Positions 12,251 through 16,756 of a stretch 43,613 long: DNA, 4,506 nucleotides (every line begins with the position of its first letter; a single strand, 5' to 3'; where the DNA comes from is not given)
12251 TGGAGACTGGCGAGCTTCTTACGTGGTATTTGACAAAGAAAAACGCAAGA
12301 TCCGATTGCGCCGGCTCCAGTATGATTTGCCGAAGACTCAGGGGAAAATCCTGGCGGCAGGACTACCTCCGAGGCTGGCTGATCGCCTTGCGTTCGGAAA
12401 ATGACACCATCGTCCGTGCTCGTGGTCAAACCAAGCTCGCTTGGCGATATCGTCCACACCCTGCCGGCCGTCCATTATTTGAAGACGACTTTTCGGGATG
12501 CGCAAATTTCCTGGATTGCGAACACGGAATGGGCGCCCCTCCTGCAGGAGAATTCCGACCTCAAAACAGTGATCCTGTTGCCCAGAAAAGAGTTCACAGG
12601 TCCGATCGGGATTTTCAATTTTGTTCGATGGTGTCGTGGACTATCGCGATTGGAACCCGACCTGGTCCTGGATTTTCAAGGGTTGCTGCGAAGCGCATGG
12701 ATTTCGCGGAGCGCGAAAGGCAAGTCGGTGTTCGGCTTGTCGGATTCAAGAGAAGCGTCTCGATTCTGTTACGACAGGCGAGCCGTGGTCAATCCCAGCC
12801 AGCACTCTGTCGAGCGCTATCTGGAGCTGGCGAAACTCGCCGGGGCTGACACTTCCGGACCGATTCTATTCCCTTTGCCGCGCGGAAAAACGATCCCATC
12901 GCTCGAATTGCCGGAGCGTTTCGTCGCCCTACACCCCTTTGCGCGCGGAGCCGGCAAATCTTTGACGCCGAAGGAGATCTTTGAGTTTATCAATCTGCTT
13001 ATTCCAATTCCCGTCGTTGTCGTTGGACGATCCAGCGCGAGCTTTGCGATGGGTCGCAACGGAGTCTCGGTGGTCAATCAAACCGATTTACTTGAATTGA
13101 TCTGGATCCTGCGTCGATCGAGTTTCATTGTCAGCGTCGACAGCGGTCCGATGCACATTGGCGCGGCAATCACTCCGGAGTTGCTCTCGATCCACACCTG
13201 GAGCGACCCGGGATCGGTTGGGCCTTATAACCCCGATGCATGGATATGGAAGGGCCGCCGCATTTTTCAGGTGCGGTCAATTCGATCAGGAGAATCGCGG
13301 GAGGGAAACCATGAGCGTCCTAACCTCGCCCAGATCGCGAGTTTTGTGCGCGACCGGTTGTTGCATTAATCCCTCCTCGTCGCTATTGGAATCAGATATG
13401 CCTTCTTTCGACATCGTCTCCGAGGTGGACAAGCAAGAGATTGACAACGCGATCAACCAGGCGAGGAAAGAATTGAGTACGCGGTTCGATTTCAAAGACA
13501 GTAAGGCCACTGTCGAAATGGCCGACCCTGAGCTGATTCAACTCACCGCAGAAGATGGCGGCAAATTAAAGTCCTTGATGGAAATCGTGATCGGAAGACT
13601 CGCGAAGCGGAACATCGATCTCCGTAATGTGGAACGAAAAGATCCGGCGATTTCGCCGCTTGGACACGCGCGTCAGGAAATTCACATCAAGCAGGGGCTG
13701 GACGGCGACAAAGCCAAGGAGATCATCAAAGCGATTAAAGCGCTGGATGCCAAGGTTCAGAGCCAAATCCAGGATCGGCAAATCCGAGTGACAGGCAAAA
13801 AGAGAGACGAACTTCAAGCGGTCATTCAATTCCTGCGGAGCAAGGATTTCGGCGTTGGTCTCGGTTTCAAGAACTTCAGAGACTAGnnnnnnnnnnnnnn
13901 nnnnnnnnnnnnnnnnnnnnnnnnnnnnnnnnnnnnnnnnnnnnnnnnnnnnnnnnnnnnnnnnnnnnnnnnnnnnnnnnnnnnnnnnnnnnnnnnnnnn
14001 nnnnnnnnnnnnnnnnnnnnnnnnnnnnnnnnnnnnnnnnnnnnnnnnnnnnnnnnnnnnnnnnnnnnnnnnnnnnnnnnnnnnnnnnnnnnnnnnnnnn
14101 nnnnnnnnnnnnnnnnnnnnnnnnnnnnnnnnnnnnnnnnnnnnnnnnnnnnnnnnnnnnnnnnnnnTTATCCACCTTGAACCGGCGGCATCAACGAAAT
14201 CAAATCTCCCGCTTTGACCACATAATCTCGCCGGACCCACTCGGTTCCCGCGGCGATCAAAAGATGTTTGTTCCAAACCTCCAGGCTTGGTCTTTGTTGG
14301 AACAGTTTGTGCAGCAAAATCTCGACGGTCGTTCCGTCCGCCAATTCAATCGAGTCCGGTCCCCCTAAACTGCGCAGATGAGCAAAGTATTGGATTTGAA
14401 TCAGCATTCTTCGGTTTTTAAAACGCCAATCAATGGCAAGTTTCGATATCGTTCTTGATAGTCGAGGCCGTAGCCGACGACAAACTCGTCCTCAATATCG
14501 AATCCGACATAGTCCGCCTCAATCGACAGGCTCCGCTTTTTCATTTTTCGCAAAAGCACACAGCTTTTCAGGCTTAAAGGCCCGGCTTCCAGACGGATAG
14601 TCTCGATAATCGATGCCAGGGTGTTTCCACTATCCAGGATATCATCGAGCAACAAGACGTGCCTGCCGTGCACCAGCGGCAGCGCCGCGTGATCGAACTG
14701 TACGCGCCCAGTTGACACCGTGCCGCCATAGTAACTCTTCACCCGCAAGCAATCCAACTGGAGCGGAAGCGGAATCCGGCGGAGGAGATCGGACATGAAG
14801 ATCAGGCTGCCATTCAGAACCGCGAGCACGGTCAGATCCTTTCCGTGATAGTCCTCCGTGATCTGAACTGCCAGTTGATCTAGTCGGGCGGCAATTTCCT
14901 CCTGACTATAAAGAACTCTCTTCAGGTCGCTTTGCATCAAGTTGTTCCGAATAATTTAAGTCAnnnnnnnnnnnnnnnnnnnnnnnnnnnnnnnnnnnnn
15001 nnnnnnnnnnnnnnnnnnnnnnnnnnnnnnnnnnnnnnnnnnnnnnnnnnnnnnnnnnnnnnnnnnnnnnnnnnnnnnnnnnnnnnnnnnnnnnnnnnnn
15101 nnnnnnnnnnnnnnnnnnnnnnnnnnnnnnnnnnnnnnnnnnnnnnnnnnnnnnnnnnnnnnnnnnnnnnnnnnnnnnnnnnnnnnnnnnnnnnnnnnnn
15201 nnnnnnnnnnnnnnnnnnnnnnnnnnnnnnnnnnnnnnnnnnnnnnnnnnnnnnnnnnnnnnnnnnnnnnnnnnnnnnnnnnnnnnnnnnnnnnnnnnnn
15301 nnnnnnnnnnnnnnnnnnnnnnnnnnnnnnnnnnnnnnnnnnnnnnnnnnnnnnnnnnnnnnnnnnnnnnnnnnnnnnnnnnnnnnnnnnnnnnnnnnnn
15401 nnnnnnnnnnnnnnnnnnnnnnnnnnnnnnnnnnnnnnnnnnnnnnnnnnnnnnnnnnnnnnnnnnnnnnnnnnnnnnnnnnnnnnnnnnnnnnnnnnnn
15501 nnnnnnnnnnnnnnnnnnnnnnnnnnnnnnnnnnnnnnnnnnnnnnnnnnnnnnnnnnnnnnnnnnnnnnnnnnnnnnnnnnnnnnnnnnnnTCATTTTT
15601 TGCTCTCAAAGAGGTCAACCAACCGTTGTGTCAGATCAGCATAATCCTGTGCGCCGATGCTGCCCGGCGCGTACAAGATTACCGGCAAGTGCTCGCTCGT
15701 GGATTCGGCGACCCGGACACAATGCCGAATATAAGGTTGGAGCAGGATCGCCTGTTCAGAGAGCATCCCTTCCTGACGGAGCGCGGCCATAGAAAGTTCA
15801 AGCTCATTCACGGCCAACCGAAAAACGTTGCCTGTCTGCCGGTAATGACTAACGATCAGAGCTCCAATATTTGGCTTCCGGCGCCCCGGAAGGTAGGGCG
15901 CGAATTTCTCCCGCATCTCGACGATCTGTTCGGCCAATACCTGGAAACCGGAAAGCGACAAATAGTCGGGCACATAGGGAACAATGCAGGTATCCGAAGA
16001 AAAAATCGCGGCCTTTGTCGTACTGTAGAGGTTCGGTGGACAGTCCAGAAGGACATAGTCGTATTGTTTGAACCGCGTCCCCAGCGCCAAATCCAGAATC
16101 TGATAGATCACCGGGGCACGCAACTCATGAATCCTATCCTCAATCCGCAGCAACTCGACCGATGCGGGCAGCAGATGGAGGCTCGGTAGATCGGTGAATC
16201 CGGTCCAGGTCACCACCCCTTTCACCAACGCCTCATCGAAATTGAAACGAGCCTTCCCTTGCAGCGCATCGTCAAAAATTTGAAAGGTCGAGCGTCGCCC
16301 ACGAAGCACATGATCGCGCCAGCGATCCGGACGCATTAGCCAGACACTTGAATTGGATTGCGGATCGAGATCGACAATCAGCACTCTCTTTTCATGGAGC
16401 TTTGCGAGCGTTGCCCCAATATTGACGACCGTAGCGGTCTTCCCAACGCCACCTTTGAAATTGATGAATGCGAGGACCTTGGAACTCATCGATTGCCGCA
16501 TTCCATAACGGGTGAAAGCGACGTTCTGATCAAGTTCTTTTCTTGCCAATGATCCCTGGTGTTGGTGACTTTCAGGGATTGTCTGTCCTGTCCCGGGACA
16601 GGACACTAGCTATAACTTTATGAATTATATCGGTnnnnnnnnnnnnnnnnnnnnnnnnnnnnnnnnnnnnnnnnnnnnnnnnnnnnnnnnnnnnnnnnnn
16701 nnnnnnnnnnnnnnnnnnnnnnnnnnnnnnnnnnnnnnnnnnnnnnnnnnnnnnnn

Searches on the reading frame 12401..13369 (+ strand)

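Call 40: search_protein_families(library=pfam, proteins=[window:12401-13369:+], max_evalue=0.00001)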
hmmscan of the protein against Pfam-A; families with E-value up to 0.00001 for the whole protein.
window:12401-13369:+ (322 aa): 1 family
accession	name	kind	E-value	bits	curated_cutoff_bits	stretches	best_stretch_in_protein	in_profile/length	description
PF01075.23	Glyco_transf_9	-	2.4e-21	76.6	22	2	221-282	165-226/247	Glycosyltransferase family 9 (heptosyltransferase)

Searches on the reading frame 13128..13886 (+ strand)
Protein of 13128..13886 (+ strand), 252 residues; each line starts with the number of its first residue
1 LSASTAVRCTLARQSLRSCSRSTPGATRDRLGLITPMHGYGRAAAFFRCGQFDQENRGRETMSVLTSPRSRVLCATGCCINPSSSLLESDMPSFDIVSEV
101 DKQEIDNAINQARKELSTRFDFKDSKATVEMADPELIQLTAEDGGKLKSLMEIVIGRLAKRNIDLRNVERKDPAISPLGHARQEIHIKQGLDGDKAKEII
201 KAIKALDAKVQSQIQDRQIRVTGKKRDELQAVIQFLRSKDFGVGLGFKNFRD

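Call 40: search_protein_families(library=pfam, proteins=[window:13128-13886:+], max_evalue=0.00001)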
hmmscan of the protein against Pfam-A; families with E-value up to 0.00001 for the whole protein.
window:13128-13886:+ (252 aa): 1 family
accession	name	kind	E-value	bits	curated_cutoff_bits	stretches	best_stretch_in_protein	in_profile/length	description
PF04461.18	DUF520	-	9.5e-56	188.8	23.2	1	92-251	1-161/161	Protein of unknown function (DUF520)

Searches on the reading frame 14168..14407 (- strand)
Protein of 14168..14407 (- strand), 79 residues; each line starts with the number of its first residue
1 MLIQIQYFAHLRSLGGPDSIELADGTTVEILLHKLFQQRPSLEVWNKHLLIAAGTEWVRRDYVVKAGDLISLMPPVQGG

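Call 40: search_protein_families(library=pfam, proteins=[window:14168-14407:-], max_evalue=0.00001)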
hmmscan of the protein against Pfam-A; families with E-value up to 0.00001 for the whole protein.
window:14168-14407:- (79 aa): 1 family
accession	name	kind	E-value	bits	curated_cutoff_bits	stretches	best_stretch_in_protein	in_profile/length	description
PF02597.26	ThiS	-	2.7e-13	50.7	22.5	1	5-79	1-76/76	ThiS family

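Call 64: find_encoding_contigs(protein=window:14168-14407:-, flank=2500, max_places=8)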
Protein window:14168-14407:- (79 aa): 21 contigs read that carry it; 8 places shown.
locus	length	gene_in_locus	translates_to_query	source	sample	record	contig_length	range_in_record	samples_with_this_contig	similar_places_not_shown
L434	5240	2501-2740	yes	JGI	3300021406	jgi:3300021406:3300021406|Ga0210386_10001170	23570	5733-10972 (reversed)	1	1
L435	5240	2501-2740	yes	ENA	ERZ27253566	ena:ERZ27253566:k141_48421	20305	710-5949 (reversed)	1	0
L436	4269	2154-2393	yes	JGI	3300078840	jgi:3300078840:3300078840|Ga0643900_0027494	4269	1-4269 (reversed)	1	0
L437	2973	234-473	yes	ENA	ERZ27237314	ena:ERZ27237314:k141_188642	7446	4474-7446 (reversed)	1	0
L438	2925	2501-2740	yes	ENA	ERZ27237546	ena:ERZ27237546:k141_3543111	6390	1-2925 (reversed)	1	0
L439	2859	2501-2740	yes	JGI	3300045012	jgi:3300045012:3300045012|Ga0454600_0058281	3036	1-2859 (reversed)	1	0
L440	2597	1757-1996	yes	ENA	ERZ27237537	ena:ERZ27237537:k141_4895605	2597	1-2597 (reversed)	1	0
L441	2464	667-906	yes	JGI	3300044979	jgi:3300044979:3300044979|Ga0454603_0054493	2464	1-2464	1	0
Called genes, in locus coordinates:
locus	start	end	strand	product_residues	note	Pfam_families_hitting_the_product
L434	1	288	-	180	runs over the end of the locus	PF07719:TPR_2 (faint), PF13428:TPR_14 (faint), PF13431:TPR_17 (faint), PF13424:TPR_12 (faint), PF13181:TPR_8 (faint), PF00515:TPR_1 (faint), PF14559:TPR_19 (weak)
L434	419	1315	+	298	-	PF01656:CbiA, PF06564:CBP_BcsQ (faint), PF09140:MipZ (faint), PF10609:ParA (faint), PF13614:AAA_31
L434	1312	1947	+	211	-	-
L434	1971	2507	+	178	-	PF00156:Pribosyltran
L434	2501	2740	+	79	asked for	PF02597:ThiS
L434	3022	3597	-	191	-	PF04461:YajQ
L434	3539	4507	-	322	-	PF01075:Glyco_transf_9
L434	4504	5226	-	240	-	PF00149:Metallophos, PF12850:Metallophos_2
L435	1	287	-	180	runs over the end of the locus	PF07719:TPR_2 (faint), PF13428:TPR_14 (faint), PF13431:TPR_17 (faint), PF13424:TPR_12 (faint), PF13181:TPR_8 (faint), PF00515:TPR_1 (faint), PF14559:TPR_19 (weak)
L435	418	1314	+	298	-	PF01656:CbiA, PF06564:CBP_BcsQ (faint), PF09140:MipZ (faint), PF10609:ParA (faint), PF13614:AAA_31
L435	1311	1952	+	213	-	-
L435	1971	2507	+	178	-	PF00156:Pribosyltran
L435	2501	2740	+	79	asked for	PF02597:ThiS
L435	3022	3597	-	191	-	PF04461:YajQ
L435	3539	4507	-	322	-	PF01075:Glyco_transf_9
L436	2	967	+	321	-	?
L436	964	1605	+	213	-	-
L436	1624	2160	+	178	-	PF00156:Pribosyltran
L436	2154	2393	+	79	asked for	PF02597:ThiS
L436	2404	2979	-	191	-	PF04461:YajQ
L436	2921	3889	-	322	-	PF01075:Glyco_transf_9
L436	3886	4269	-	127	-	?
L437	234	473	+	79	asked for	PF02597:ThiS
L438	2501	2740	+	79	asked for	PF02597:ThiS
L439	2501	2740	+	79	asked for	PF02597:ThiS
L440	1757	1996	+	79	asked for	PF02597:ThiS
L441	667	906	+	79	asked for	PF02597:ThiS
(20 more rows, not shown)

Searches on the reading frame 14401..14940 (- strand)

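Call 40: search_protein_families(library=pfam, proteins=[window:14401-14940:-], max_evalue=0.00001)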
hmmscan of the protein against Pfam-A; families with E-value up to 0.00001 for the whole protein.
window:14401-14940:- (179 aa): 1 family
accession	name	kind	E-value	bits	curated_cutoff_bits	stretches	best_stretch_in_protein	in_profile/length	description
PF00156.33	Pribosyltran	-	8.9e-29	100.3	26.3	1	11-162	6-158/158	Phosphoribosyl transferase domain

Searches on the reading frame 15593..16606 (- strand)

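Call 40: search_protein_families(library=pfam, proteins=[window:15593-16606:-], max_evalue=0.00001)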
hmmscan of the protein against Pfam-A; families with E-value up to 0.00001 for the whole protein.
window:15593-16606:- (337 aa): 4 families
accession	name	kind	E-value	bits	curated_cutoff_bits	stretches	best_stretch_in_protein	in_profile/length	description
PF13614.12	AAA_31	-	3.2e-34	118.8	27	1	43-237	2-173/177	AAA domain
PF01656.29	CbiA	-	2.4e-13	50.6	25.4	1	46-266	2-96/125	CobQ/CobB/MinD/ParA nucleotide binding domain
PF06564.18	CBP_BcsQ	-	3.3e-07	30.5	21.3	0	44-83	3-41/234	Cellulose biosynthesis protein BcsQ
PF10609.15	ParA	-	4.7e-06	26.7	27.1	0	43-83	4-43/246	NUBPL iron-transfer P-loop NTPase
